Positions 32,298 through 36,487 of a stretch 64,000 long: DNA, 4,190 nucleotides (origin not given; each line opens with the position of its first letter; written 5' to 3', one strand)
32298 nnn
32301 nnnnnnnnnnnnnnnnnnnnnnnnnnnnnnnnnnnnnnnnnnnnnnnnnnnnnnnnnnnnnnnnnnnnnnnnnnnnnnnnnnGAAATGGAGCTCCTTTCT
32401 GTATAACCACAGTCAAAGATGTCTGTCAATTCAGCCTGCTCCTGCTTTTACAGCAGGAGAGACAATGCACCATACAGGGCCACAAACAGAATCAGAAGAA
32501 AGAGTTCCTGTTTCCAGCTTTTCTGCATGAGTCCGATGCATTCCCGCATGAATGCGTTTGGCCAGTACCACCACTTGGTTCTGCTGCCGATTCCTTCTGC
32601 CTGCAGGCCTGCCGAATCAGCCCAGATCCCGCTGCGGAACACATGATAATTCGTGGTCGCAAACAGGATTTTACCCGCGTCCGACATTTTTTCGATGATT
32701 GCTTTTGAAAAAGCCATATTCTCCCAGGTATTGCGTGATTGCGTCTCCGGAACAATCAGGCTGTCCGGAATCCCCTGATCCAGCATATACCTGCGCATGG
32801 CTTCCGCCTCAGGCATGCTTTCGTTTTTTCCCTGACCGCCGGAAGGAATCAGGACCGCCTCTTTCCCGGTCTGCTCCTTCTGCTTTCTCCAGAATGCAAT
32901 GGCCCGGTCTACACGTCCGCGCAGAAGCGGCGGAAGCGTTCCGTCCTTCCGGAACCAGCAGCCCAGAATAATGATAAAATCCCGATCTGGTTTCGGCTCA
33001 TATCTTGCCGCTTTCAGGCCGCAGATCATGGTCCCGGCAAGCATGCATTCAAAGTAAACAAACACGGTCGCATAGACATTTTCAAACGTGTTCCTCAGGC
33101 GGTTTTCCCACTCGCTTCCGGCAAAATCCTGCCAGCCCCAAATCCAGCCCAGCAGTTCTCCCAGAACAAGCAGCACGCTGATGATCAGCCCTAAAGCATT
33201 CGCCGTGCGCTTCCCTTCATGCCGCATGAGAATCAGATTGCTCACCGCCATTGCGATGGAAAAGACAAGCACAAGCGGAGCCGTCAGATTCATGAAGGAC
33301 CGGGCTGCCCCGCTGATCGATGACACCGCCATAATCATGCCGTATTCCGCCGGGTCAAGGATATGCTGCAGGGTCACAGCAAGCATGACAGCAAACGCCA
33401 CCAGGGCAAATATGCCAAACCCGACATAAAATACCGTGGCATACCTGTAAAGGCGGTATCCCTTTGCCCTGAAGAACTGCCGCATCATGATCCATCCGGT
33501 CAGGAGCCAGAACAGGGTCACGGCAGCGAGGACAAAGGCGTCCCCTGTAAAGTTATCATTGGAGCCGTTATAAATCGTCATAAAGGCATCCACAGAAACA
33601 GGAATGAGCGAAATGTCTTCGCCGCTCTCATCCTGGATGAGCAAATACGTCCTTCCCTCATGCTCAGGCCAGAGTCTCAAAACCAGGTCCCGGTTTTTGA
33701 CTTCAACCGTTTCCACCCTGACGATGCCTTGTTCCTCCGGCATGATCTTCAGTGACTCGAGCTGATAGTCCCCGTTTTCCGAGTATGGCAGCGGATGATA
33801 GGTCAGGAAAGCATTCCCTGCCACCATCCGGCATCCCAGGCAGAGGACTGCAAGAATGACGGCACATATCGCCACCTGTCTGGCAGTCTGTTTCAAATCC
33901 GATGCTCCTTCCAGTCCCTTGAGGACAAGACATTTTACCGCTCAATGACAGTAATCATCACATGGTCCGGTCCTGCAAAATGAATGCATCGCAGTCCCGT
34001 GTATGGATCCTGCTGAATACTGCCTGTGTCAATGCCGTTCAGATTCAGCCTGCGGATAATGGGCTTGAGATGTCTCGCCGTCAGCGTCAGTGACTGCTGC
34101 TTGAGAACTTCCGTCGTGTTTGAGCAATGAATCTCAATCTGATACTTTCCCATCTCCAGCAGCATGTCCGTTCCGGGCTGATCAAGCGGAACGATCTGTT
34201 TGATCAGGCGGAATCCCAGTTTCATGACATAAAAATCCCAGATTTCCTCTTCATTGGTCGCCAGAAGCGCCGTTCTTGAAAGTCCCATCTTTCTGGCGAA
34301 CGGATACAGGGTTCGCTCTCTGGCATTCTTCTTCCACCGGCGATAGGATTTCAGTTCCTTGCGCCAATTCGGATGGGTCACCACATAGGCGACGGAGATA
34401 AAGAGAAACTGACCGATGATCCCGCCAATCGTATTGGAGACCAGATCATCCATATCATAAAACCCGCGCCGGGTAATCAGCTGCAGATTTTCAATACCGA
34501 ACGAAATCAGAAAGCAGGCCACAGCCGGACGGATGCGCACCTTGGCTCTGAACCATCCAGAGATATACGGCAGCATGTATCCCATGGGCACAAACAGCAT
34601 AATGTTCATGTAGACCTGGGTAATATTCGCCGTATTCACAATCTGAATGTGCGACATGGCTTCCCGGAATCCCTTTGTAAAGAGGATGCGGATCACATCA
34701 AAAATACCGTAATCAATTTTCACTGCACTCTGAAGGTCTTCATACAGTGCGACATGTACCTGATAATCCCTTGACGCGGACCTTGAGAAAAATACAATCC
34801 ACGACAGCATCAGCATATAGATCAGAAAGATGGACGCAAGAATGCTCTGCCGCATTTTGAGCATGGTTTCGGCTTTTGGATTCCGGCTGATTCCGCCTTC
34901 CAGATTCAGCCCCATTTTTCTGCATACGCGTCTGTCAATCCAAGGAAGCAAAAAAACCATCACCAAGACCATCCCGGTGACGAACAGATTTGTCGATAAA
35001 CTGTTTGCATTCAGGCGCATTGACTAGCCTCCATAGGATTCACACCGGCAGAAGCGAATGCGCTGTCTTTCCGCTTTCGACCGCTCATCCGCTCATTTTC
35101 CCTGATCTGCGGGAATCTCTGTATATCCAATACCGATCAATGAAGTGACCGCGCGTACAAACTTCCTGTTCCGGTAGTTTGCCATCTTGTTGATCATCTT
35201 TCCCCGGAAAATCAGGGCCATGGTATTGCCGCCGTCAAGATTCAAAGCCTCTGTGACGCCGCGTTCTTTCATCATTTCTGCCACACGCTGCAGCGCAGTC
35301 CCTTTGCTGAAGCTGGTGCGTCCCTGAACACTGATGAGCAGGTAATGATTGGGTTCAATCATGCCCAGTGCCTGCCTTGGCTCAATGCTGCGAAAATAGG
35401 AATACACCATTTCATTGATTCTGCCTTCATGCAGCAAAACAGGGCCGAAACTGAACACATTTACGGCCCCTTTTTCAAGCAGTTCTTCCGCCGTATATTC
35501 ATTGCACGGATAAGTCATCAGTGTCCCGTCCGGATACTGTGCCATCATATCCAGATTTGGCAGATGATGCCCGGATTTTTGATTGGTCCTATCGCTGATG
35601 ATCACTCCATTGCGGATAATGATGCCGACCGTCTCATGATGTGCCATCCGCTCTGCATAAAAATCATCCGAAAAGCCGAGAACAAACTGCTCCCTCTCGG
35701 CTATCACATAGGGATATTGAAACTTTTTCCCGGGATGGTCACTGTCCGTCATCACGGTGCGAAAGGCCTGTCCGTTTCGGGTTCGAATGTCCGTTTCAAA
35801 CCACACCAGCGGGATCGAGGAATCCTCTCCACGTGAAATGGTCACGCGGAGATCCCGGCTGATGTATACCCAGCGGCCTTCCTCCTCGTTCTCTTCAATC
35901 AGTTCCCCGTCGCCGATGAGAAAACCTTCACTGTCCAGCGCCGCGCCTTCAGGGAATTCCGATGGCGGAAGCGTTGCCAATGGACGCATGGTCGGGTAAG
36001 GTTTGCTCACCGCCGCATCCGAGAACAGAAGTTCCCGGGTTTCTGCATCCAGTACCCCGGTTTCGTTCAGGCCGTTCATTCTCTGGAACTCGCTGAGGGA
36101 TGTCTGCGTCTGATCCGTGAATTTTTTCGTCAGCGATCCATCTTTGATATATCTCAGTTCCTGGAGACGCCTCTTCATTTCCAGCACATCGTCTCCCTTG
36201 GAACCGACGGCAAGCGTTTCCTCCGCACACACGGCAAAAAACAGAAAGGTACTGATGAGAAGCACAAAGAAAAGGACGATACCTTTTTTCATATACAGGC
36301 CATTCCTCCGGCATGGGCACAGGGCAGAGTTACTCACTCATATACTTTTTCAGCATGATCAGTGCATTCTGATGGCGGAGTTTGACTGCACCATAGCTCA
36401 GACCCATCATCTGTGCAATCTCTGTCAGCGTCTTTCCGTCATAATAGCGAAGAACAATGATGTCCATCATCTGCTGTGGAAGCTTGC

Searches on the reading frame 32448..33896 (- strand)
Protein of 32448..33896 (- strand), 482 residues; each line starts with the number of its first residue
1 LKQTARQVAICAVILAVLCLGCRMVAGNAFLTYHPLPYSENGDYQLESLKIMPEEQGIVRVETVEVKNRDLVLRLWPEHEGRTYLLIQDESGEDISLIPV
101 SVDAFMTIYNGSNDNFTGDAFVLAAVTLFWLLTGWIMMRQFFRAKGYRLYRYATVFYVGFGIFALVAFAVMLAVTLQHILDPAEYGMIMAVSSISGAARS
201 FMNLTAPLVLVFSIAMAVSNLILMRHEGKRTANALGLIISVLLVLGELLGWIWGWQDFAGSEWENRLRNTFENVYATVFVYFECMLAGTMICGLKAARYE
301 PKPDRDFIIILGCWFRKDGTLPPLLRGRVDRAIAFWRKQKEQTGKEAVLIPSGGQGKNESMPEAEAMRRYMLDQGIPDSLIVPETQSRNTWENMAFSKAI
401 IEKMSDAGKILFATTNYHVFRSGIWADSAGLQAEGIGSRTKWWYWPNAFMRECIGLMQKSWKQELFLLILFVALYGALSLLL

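Call 4: search_protein_families(library=pfam, proteins=[window:32448-33896:-], max_evalue=1)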
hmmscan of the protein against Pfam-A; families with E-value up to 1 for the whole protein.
window:32448-33896:- (482 aa): 2 families
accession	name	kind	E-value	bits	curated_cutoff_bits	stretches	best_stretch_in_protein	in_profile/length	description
PF02698.23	DUF218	-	2.4e-27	95.9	27.6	1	306-455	1-133/133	DUF218 domain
PF24357.1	TMD0_ABC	-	0.1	13.2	27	1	119-195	26-101/159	ABC transporter TMD0 domain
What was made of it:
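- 32448..33896 (-): DUF218 (SanA/ElyC-like) membrane protein. Call 4.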

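Call 5: search_protein_families(library=ncbifam, proteins=[window:32448-33896:-], max_evalue=1)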
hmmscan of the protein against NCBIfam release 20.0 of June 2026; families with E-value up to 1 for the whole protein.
window:32448-33896:- (482 aa): 2 families
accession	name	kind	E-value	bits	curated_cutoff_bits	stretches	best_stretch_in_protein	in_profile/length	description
NF007794.0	PRK10494.1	equivalog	0.021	14.3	205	1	328-432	108-203/259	envelope biogenesis factor ElyC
NF001542.0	PRK00373.1-1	equivalog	0.14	11.6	261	1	176-236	111-171/212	V-type ATP synthase subunit D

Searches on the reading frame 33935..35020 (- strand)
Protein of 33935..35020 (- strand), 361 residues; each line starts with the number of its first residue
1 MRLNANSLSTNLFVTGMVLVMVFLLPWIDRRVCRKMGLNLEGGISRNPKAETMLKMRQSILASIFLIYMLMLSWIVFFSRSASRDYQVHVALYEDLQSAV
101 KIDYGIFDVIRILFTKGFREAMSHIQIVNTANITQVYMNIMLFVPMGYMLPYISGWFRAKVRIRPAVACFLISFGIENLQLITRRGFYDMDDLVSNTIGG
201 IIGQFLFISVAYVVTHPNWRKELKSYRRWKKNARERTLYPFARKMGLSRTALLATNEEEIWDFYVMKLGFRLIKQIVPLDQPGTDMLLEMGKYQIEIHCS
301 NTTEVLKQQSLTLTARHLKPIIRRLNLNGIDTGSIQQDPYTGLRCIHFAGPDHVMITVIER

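Call 4: search_protein_families(library=pfam, proteins=[window:33935-35020:-], max_evalue=1)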
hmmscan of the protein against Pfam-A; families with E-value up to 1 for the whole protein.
window:33935-35020:- (361 aa): 2 families
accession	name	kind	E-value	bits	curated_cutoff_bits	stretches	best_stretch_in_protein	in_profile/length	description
PF04892.17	VanZ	-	5.9e-19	69.4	30.1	1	65-208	1-123/126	VanZ like family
PF00903.31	Glyoxalase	-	0.012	16.4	20.6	1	248-356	3-119/121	Glyoxalase/Bleomycin resistance protein/Dioxygenase superfamily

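Call 5: search_protein_families(library=ncbifam, proteins=[window:33935-35020:-], max_evalue=1)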
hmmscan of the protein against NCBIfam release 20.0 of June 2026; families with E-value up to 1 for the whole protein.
window:33935-35020:- (361 aa): 5 families
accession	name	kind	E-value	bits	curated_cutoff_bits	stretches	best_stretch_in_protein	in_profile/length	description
NF000145.1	vanZ-F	exception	4.7e-12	46.6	375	1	129-225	81-174/206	glycopeptide resistance protein VanZ-F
NF050075.1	SMU1112c_YaeR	equivalog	4.9e-07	30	140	1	249-356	6-121/125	SMU1112c/YaeR family gloxylase I-like metalloprotein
NF033125.2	vanZ-A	exception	7.6e-06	26.1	250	1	103-211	25-130/164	glycopeptide resistance protein VanZ-A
NF000142.1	vanZ-Pt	exception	0.0071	16.5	260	1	132-208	70-138/143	glycopeptide resistance protein VanZ-Pt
NF008551.0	PRK11478.1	equivalog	0.013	15.9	148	1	250-358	10-126/129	VOC family protein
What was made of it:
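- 33935..35020 (-): VanZ-like membrane protein with a C-terminal glyoxalase-like domain. Calls 4, 5.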

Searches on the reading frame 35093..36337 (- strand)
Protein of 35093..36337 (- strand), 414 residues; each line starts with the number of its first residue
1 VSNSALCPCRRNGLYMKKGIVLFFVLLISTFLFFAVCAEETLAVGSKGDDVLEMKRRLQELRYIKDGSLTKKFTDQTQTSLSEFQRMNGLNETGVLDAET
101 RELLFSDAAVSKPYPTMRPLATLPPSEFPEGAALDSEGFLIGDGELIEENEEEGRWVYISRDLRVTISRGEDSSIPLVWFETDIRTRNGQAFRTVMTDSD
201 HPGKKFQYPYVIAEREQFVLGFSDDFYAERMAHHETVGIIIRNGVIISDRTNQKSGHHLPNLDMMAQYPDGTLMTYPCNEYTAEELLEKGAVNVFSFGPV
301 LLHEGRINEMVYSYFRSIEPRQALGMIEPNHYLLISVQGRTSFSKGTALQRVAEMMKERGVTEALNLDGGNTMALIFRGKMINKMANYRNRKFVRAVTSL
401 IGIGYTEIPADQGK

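Call 4: search_protein_families(library=pfam, proteins=[window:35093-36337:-], max_evalue=1)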
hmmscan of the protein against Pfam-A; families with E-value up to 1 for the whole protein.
window:35093-36337:- (414 aa): 6 families
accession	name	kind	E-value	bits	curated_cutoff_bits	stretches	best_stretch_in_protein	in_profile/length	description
PF09992.14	NAGPA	-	2.9e-22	80.1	25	1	224-403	9-168/169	Phosphodiester glycosidase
PF01471.23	PG_binding_1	-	8e-13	48.8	23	1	48-104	2-57/57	Putative peptidoglycan binding domain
PF08823.16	PG_binding_2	-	0.026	15.2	21.1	1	40-92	7-58/74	Putative peptidoglycan binding domain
PF20138.4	DUF6528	-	0.13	11.5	23.5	1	256-307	258-309/327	Family of unknown function (DUF6528)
PF09269.16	DUF1967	-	0.14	12.6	27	1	339-366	24-51/70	Domain of unknown function (DUF1967)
PF15722.10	FAM153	-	0.21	12.3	27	1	51-87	9-45/114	FAM153 family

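Call 5: search_protein_families(library=ncbifam, proteins=[window:35093-36337:-], max_evalue=1)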
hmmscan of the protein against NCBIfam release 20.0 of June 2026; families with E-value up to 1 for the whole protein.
window:35093-36337:- (414 aa): 4 families
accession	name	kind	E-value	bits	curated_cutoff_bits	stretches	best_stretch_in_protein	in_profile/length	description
TIGR02869.1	spore_SleB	equivalog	7.6e-10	39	236.5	1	39-104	4-68/201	spore cortex-lytic enzyme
NF052377.1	lmo1851_S41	exception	0.00054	18.8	725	1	38-104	380-445/468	lmo1851 family serine protease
TIGR03388.1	ascorbase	equivalog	0.07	11.8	614.8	1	197-326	388-518/542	L-ascorbate oxidase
TIGR03979.1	His_Ser_Rich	equivalog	0.1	12.6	121.65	1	66-100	148-182/190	His-Xaa-Ser repeat protein HxsA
